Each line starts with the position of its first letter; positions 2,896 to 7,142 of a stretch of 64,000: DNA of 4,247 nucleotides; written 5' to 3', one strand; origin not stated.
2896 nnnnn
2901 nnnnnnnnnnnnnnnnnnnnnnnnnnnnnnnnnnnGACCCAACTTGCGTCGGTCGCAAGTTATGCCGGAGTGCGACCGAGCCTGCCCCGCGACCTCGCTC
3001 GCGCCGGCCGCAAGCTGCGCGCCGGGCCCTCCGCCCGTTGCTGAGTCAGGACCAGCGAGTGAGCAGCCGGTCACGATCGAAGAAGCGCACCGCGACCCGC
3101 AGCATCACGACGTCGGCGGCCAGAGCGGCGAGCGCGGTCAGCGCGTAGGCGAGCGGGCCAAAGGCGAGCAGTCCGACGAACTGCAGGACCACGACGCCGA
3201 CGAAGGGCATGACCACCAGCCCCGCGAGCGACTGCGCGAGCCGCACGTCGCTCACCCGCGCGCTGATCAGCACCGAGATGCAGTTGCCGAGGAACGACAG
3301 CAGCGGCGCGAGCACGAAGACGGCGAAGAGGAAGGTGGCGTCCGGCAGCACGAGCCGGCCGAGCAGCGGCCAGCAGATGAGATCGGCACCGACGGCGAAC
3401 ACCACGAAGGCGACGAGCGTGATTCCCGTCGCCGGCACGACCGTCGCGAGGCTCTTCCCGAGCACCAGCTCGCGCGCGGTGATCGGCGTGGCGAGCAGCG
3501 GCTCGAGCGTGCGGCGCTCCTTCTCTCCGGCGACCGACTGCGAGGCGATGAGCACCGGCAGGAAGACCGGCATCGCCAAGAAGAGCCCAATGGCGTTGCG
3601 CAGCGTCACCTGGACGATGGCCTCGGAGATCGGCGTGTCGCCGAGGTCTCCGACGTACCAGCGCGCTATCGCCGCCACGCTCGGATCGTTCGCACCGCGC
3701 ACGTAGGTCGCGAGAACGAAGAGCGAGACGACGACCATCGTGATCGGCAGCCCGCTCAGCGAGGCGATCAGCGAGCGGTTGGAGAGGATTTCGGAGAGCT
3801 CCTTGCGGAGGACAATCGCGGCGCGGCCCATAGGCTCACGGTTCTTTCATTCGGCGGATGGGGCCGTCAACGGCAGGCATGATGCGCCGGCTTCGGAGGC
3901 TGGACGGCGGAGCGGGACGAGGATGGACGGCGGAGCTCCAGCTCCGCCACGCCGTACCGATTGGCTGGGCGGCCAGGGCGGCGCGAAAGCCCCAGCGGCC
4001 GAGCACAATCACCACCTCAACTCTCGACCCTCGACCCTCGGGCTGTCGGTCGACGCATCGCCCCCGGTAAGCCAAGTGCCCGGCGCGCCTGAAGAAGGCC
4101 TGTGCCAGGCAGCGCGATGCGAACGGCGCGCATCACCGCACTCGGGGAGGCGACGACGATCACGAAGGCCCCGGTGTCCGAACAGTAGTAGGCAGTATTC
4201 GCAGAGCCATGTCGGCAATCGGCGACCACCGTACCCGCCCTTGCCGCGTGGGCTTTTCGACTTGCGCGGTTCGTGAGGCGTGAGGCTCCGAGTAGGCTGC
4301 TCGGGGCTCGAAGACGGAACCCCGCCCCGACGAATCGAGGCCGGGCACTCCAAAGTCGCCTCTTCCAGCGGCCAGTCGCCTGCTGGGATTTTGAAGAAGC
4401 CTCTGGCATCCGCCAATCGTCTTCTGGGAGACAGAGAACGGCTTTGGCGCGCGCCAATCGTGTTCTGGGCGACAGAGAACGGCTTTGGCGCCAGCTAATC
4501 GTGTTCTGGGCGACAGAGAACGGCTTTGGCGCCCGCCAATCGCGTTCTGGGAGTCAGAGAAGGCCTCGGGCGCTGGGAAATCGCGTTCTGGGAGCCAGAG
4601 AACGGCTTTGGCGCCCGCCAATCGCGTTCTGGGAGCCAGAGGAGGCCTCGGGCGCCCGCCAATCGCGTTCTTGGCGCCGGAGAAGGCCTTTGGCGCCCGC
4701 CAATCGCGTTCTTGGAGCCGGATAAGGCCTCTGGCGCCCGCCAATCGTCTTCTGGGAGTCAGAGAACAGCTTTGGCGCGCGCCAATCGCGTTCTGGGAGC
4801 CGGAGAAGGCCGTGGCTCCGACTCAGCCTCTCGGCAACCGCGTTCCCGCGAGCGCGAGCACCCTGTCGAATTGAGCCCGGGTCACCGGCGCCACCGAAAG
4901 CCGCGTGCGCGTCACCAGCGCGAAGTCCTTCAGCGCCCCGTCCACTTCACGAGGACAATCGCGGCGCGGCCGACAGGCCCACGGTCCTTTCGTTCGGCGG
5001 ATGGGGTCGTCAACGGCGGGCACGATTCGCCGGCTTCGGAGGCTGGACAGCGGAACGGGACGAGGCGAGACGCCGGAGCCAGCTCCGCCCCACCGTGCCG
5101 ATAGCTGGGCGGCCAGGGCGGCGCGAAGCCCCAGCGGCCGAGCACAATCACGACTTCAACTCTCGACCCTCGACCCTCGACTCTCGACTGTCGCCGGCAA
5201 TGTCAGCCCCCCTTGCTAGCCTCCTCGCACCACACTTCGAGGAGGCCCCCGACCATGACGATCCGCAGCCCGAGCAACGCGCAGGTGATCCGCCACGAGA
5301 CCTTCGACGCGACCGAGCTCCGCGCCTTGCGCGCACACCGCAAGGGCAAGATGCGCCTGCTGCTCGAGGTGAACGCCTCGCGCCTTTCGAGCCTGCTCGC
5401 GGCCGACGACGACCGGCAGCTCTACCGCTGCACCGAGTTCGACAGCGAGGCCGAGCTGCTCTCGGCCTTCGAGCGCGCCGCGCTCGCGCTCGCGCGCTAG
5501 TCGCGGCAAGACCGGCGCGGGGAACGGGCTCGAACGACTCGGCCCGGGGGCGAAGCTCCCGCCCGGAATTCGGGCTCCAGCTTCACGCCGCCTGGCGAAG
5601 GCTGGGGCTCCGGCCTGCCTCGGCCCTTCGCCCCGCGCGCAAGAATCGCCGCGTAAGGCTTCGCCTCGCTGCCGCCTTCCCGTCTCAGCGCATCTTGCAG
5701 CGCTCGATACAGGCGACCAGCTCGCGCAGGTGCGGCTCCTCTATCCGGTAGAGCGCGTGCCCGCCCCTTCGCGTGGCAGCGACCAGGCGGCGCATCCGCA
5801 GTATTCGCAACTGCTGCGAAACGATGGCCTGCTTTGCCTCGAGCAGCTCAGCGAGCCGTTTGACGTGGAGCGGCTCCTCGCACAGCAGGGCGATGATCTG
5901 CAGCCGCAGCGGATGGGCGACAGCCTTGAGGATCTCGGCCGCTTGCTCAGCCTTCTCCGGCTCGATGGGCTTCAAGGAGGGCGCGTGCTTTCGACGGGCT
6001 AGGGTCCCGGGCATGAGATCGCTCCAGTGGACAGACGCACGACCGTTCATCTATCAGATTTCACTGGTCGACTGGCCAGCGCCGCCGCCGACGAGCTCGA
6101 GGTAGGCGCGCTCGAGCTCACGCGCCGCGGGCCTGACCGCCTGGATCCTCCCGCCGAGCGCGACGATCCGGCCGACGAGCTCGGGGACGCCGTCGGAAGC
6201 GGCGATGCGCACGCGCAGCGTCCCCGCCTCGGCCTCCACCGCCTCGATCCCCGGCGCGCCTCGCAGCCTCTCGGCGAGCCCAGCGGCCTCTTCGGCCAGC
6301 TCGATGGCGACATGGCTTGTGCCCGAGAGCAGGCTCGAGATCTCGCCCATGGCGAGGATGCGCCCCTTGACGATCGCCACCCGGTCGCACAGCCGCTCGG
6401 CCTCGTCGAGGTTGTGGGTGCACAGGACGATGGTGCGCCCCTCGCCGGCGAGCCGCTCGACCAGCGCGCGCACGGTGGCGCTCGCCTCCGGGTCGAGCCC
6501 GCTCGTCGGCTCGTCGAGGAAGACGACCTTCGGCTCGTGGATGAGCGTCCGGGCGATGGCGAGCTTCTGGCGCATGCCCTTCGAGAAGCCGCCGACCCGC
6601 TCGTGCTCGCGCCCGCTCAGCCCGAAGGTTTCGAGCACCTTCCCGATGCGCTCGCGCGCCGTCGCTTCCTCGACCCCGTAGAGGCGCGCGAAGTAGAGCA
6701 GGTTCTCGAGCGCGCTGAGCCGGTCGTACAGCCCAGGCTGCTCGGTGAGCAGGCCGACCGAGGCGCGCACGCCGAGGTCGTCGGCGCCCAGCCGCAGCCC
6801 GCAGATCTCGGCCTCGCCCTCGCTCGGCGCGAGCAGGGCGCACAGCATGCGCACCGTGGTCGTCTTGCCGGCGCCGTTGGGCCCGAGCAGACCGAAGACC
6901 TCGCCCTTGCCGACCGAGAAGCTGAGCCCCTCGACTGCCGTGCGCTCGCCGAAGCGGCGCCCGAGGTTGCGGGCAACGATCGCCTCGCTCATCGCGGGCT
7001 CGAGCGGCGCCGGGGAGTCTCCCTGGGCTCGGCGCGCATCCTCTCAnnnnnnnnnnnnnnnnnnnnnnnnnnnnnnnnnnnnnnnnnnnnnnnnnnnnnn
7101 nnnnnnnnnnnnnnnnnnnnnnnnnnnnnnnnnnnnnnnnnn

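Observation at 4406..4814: Array of ten 41-bp units, each folding into a ~37-nt imperfect hairpin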

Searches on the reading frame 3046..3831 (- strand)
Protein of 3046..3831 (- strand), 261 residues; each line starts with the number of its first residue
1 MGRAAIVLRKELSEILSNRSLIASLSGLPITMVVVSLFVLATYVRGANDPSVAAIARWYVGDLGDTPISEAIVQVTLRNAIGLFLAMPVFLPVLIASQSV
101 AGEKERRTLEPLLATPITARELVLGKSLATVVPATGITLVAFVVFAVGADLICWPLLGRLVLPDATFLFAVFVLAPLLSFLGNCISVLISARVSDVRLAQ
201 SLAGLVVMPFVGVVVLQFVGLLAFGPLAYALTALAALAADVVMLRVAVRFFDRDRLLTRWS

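Call 37: search_protein_families(library=pfam, proteins=[window:3046-3831:-], max_evalue=0.01)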
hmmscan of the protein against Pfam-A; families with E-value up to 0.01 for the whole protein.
window:3046-3831:- (261 aa): 5 families
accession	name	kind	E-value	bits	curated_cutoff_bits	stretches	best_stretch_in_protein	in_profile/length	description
PF12679.13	ABC2_membrane_2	-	6.6e-11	42.4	27.2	1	6-216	2-203/283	ABC-2 family transporter protein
PF12698.13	ABC2_membrane_3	-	2.7e-10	40.3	31.6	1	80-218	164-290/347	ABC-2 family transporter protein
PF01061.29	ABC2_membrane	-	1.6e-06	28.2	26.9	1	7-211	6-174/211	ABC-2 type transporter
PF12730.13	ABC2_membrane_4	-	2.5e-06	28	27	1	55-165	28-137/179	ABC-2 family transporter protein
PF13346.12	ABC2_membrane_5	-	0.0036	17.3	25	1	79-180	34-134/205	ABC-2 family transporter protein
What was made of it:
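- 3046..3831 (-): ABC-2 family permease gene (context). Its upstream region is where the insert sits. Pfam ABC2_membrane_2, E 6.6e-11 (call 37).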

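Call 38: find_encoding_contigs(protein=window:3046-3831:-, flank=6000, max_places=10)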
Protein window:3046-3831:- (261 aa): 3 contigs read that carry it; 3 places shown.
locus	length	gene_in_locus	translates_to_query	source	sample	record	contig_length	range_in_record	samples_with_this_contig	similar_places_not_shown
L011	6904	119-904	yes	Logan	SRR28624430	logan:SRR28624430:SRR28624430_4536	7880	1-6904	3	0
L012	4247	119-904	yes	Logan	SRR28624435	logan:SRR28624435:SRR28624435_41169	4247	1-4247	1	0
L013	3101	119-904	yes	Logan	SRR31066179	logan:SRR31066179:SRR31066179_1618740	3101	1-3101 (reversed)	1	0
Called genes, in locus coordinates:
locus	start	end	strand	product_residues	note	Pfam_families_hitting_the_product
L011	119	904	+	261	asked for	PF01061:ABC2_membrane (weak), PF12679:ABC2_membrane_2, PF12730:ABC2_membrane_4 (weak), PF12698:ABC2_membrane_3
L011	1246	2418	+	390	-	PF13421:Band_7_1, PF13248:Zn_ribbon_3 (faint), PF24463:DUF7577 (faint), PF13240:Zn_Ribbon_1 (weak), PF12773:DZR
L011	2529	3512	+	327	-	-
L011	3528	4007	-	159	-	PF05257:CHAP (faint)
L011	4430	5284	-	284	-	PF00899:ThiF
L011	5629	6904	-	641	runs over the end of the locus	PF17159:MASE3, PF00989:PAS, PF08448:PAS_4, PF13188:PAS_8 (weak), PF13426:PAS_9, PF08447:PAS_3, PF00512:HisKA, PF02518:HATPase_c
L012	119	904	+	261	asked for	PF01061:ABC2_membrane (weak), PF12679:ABC2_membrane_2, PF12730:ABC2_membrane_4 (weak), PF12698:ABC2_membrane_3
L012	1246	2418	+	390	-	PF13421:Band_7_1, PF13248:Zn_ribbon_3 (faint), PF24463:DUF7577 (faint), PF13240:Zn_Ribbon_1 (weak), PF12773:DZR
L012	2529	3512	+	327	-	-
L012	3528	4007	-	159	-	PF05257:CHAP (faint)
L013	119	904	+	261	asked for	PF01061:ABC2_membrane (weak), PF12679:ABC2_membrane_2, PF12730:ABC2_membrane_4 (weak), PF12698:ABC2_membrane_3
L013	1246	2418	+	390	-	PF13421:Band_7_1, PF13248:Zn_ribbon_3 (faint), PF24463:DUF7577 (faint), PF13240:Zn_Ribbon_1 (weak), PF12773:DZR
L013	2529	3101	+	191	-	?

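Call 42: find_homologous_proteins(query=window:3046-3831:-, max_evalue=1e-20)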
Query window:3046-3831:- (261 aa): 172 proteins with E <= 1e-20 among 8000 candidates; the best 120 are listed.
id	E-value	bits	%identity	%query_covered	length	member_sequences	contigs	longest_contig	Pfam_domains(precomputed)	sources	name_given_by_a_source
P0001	5.4e-152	522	100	100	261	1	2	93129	PF12679.14,PF01061.30,PF12730.14,PF12698.14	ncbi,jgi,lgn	ncbi:MAG: ABC transporter permease subunit [Myxococcales bacterium]|jgi:ABC-2 type transport system 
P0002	7.3e-132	456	86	100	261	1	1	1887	PF12679.14,PF01061.30,PF12730.14,PF12698.14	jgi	jgi:ABC-type Na+ efflux pump permease subunit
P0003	1.2e-104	367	69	100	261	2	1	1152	PF12679.14,PF01061.30,PF12730.14,PF12698.14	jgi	jgi:ABC-2 type transport system permease protein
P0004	9.1e-104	364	69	100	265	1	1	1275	PF12679.14,PF01061.30,PF12698.14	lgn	-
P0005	3.3e-102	359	69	100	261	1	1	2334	PF12679.14,PF01061.30,PF12698.14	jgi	jgi:ABC-2 type transport system permease protein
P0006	2.4e-101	356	70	100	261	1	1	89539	PF12679.14,PF01061.30,PF12698.14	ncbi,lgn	-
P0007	9.3e-101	355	68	100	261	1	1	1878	PF12679.14,PF01061.30,PF12698.14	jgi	jgi:ABC-type Na+ efflux pump permease subunit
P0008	3.7e-96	340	67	100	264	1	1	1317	PF12679.14,PF01061.30,PF12730.14,PF12698.14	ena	-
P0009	1.9e-94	334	66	100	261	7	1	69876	PF12679.14,PF01061.30,PF12730.14,PF12698.14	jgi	jgi:ABC-2 type transport system permease protein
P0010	6.8e-94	332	67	100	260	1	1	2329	PF12679.14,PF01061.30,PF12698.14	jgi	jgi:ABC-2 type transport system permease protein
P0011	1.5e-92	328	65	100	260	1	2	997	PF12679.14,PF01061.30,PF12730.14,PF12698.14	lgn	-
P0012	3.5e-88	313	63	99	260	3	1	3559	PF12679.14,PF01061.30,PF12730.14,PF12698.14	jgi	jgi:ABC-type Na+ efflux pump permease subunit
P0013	1.8e-86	308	61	100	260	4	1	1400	PF12679.14,PF01061.30,PF12730.14,PF12698.14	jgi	-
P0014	2.4e-86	307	62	98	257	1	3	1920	PF12679.14,PF01061.30,PF12730.14,PF12698.14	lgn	-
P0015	2.8e-85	304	61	98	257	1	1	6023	PF12679.14,PF01061.30,PF12730.14,PF12698.14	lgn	-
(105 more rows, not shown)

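Call 43: find_encoding_contigs(protein=P0006, flank=8000, max_places=3)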
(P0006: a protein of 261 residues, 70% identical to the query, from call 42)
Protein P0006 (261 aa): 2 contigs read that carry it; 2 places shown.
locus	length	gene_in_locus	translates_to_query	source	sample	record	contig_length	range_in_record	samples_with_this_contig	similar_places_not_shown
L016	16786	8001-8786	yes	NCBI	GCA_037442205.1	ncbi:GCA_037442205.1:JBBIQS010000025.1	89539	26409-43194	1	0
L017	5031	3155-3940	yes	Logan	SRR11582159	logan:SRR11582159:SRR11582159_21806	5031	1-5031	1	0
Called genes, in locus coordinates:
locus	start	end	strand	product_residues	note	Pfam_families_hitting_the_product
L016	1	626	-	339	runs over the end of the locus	PF04187:Cofac_haem_bdg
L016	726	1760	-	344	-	PF00753:Lactamase_B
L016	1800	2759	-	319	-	PF01012:ETF, PF00766:ETF_alpha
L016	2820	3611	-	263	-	PF01012:ETF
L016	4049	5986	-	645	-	PF23459:S1_RRP5 (faint), PF00575:S1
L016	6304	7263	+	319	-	-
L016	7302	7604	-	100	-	-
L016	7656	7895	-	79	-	-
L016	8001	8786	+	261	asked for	PF01061:ABC2_membrane, PF12679:ABC2_membrane_2, PF12698:ABC2_membrane_3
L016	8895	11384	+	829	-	PF22544:HYDIN_VesB_CFA65-like_Ig (weak), PF00932:LTD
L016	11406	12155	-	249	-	PF00912:Transgly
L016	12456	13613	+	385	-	PF13421:Band_7_1, PF12773:DZR (weak), PF13240:Zn_Ribbon_1 (faint), PF13248:Zn_ribbon_3 (faint), PF12773:DZR (weak)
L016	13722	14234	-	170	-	-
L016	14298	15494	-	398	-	PF01471:PG_binding_1, PF08823:PG_binding_2 (faint), PF09374:PG_binding_3 (faint), PF01471:PG_binding_1, PF05257:CHAP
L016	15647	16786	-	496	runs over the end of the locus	PF01841:Transglut_core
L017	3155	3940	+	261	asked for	PF01061:ABC2_membrane, PF12679:ABC2_membrane_2, PF12698:ABC2_membrane_3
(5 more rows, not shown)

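Call 44: find_encoding_contigs(protein=P0002, flank=8000, max_places=3)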
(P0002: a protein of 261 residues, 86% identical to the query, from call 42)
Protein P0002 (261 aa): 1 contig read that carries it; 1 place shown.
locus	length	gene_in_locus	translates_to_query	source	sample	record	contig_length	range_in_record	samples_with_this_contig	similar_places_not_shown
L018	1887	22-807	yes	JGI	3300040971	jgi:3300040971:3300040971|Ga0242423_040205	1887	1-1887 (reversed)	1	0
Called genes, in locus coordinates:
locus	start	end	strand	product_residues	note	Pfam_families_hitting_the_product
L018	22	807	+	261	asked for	PF01061:ABC2_membrane (weak), PF12679:ABC2_membrane_2, PF12730:ABC2_membrane_4 (weak), PF12698:ABC2_membrane_3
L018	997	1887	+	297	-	?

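Call 87: list_cluster_members(proteins=[P0001, P0123, P0122])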
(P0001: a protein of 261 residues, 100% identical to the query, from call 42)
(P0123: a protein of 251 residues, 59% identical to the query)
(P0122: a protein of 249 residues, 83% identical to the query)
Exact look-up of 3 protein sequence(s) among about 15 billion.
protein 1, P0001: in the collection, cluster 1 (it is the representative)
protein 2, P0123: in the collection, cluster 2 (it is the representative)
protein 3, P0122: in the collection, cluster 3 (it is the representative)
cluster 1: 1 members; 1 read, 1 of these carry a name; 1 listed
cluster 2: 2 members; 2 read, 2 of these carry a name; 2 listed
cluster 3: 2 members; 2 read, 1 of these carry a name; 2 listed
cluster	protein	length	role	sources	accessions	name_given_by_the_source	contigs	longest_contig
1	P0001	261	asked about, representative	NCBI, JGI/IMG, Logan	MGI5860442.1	MAG: ABC transporter permease subunit [Myxococcales bacterium] | ABC-2 type transport system permease protein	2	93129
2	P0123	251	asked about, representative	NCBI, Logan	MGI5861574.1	MAG: hypothetical protein ACOX6T_05890 [Myxococcales bacterium]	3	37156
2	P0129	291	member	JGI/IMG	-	hypothetical protein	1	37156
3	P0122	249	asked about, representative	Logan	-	-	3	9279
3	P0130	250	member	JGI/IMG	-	hypothetical protein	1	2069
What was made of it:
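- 3046..3831 (-): 100% match to NCBI MAG protein MGI5860442.1 (calls 42, 87).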

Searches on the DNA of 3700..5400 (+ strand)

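Call 13: search_dna_similar(query=window:3800-5250:+, collection=plasmids, mode=distant)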
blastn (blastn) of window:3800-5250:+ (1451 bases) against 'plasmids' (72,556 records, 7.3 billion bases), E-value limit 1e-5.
No match.
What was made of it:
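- Tried and rejected: Plasmid database, blastn of 3800-5250: no match (call 13).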

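Call 35: search_rna_families(source=window, start=3700, end=5400, threshold=evalue, max_evalue=10)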
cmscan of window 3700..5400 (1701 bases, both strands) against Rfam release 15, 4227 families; matches with E-value up to 10: 2.
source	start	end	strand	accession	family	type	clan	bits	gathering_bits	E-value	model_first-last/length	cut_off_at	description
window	5028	5111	-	RF01039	mir-937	Gene; miRNA;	-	20.5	99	2.9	1-86/86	no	mir-937 microRNA precursor family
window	4613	4720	+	RF03829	mir-1257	Gene; miRNA;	-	17.8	50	5.7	1-118/118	no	mir-1257 microRNA precursor family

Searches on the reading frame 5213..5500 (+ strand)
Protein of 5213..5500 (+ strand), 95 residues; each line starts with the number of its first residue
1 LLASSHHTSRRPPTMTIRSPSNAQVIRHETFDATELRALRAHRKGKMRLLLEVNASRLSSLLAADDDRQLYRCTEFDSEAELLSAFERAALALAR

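Call 37: search_protein_families(library=pfam, proteins=[window:5213-5500:+], max_evalue=0.01)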
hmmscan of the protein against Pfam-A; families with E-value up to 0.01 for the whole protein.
window:5213-5500:+ (95 aa): 0 families

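Call 39: find_encoding_contigs(protein=window:5213-5500:+, flank=6000, max_places=10)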
Protein window:5213-5500:+ (95 aa): no gene with exactly this product is on record in the collection.
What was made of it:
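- Tried and rejected: Look-up of the 95-aa ORF as an exact protein: not on record (call 39).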

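Call 62: search_protein_families(library=phrogs, proteins=[window:5255-5500:+], max_evalue=0.01)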
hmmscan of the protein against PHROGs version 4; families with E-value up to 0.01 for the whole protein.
window:5255-5500:+ (81 aa): 0 families

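Call 83: search_protein_families(library=ncbifam, proteins=[window:5255-5500:+], max_evalue=0.01)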
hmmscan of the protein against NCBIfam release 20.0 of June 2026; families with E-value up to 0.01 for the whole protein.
window:5255-5500:+ (81 aa): 1 family
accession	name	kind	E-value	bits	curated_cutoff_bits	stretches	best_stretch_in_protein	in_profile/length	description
NF008362.0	PRK11152.1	equivalog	0.0093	15.8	68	0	10-49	22-61/85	acetolactate synthase 2 small subunit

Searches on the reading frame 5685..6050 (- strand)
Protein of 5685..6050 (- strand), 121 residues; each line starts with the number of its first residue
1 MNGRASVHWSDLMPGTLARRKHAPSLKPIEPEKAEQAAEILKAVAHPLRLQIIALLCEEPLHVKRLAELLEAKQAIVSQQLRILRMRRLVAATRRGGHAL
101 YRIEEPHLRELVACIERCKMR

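Call 37: search_protein_families(library=pfam, proteins=[window:5685-6050:-], max_evalue=0.01)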
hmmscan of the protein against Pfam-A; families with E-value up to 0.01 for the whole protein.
window:5685-6050:- (121 aa): 3 families
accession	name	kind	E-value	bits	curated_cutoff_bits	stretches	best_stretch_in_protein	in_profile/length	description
PF01022.26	HTH_5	-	2.6e-09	37.3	22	1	47-90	2-45/47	Bacterial regulatory protein, arsR family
PF08100.18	Dimerisation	-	0.0038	17.5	25.6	1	48-102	26-82/93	O-methyltransferase dimerisation domain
PF12840.13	HTH_20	-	0.0054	17.1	27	1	45-85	2-43/51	Helix-turn-helix domain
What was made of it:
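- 5685..6050 (-): ArsR-family regulator (context only; not linked to the array). Pfam HTH_5, E 2.6e-9 (call 37).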

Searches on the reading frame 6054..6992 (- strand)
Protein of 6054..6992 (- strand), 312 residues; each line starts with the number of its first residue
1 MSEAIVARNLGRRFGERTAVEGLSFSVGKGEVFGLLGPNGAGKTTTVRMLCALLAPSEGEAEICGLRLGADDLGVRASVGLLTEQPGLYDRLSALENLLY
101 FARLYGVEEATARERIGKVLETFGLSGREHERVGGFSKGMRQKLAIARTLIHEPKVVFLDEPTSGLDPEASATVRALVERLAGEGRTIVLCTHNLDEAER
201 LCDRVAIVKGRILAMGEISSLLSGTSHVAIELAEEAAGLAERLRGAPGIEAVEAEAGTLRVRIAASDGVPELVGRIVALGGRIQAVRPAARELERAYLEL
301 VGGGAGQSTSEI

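Call 37: search_protein_families(library=pfam, proteins=[window:6054-6992:-], max_evalue=0.01)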
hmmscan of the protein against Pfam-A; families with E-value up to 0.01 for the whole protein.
window:6054-6992:- (312 aa): 6 families
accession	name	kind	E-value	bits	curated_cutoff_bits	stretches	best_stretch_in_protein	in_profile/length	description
PF00005.33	ABC_tran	-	1.1e-29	104.2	25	1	21-164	2-137/137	ABC transporter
PF13304.12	AAA_21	-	2.6e-12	47.8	27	1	119-194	221-299/304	AAA domain, putative AbiEii toxin, Type IV TA system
PF13166.12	AAA_13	-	0.00026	20.2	36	0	150-196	523-572/713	AAA domain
PF25199.1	nSTAND_NTPase5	-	0.00054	20.2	34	0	27-58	38-68/145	Novel STAND NTPase 5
PF00004.35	AAA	-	0.00065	20.6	21.2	0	35-54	3-22/131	ATPase family associated with various cellular activities (AAA)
PF13401.12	AAA_22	-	0.0063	17.3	27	0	35-179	10-109/130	AAA domain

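Call 40: find_encoding_contigs(protein=window:6054-6992:-, flank=8000, max_places=10)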
Protein window:6054-6992:- (312 aa): 3 contigs read that carry it; 2 places shown.
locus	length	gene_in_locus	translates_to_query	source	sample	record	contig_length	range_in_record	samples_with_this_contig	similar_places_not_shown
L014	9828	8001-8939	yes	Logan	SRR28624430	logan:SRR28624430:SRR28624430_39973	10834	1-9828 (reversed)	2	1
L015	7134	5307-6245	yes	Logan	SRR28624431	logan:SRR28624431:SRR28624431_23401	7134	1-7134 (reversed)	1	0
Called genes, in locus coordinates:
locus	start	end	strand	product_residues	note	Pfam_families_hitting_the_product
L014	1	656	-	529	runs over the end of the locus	PF00144:Beta-lactamase, PF11954:DUF3471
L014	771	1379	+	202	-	PF12724:Flavodoxin_5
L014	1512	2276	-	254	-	-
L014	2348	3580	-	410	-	PF00092:VWA, PF13519:VWA_2, PF13768:VWA_3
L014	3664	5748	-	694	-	PF00092:VWA (faint)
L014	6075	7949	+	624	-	PF13231:PMT_2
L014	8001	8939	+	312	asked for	PF00005:ABC_tran, PF13304:AAA_21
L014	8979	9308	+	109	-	PF01022:HTH_5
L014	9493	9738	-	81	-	-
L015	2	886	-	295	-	?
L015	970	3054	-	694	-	PF00092:VWA (faint)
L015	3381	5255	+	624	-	PF13231:PMT_2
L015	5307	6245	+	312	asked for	PF00005:ABC_tran, PF13304:AAA_21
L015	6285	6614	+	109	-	PF01022:HTH_5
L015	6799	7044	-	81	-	-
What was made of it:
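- Tried and rejected: The real gene is the 81-aa version (call 40).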
